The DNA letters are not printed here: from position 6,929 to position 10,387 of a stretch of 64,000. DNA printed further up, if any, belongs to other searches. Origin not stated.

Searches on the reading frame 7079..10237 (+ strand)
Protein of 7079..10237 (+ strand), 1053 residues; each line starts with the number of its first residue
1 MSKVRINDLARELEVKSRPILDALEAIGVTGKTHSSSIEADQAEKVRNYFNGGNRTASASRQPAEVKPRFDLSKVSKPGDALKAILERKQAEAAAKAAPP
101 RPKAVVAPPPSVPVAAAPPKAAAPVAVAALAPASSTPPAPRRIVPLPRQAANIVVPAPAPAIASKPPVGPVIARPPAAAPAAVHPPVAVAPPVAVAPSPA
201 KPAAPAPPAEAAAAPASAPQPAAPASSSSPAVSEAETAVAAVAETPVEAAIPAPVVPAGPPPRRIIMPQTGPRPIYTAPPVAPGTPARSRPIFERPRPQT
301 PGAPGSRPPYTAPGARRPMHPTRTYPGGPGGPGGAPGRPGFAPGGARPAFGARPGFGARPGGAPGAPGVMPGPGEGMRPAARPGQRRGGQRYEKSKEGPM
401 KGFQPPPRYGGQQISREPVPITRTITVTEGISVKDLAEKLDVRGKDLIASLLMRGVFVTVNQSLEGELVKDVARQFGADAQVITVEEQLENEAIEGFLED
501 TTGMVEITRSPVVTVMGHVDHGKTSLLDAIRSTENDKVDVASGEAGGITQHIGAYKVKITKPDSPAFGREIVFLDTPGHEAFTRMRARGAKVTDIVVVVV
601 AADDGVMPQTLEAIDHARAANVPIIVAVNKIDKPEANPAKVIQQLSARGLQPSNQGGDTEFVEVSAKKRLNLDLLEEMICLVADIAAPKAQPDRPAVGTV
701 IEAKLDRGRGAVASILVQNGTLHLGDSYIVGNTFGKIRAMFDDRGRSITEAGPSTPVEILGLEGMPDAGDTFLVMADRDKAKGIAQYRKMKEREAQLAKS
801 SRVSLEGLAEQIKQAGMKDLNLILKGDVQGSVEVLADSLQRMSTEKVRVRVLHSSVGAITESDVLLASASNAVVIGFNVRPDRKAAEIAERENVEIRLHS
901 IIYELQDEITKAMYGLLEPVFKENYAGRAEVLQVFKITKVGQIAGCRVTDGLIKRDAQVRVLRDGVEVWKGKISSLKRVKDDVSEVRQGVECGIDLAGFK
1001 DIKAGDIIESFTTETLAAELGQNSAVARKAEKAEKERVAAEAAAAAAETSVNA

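Call 10: search_protein_families(library=pfam, proteins=[window:7079-10237:+])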
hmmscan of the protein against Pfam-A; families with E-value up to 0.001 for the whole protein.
window:7079-10237:+ (1053 aa): 8 families
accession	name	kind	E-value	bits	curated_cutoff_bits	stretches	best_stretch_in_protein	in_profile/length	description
PF11987.13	IF-2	-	1.1e-41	141.9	27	1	795-909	2-116/117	Translation-initiation factor 2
PF00009.33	GTP_EFTU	-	4e-36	124.8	26.5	1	512-679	5-183/188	Elongation factor Tu GTP binding domain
PF22042.2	EF-G_D2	-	7.7e-31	106.5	27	1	695-774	1-83/84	Elongation factor G domain 2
PF04760.21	IF2_N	-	9.4e-25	86.6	25.3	2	1-51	1-51/53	Translation initiation factor IF-2, N-terminal region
PF03144.31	GTP_EFTU_D2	-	7.9e-10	39.5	30.3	1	941-1008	1-72/73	Elongation factor Tu domain 2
PF01926.29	MMR_HSR1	-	9.8e-09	35.8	21.9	1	513-630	2-113/113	50S ribosome-binding GTPase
PF16897.10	MMR_HSR1_Xtn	-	5.1e-05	23.7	35.2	0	619-679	53-100/106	C-terminal region of MMR_HSR1 domain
PF00071.28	Ras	-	0.0001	22.4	21.6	1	570-673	49-150/162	Ras family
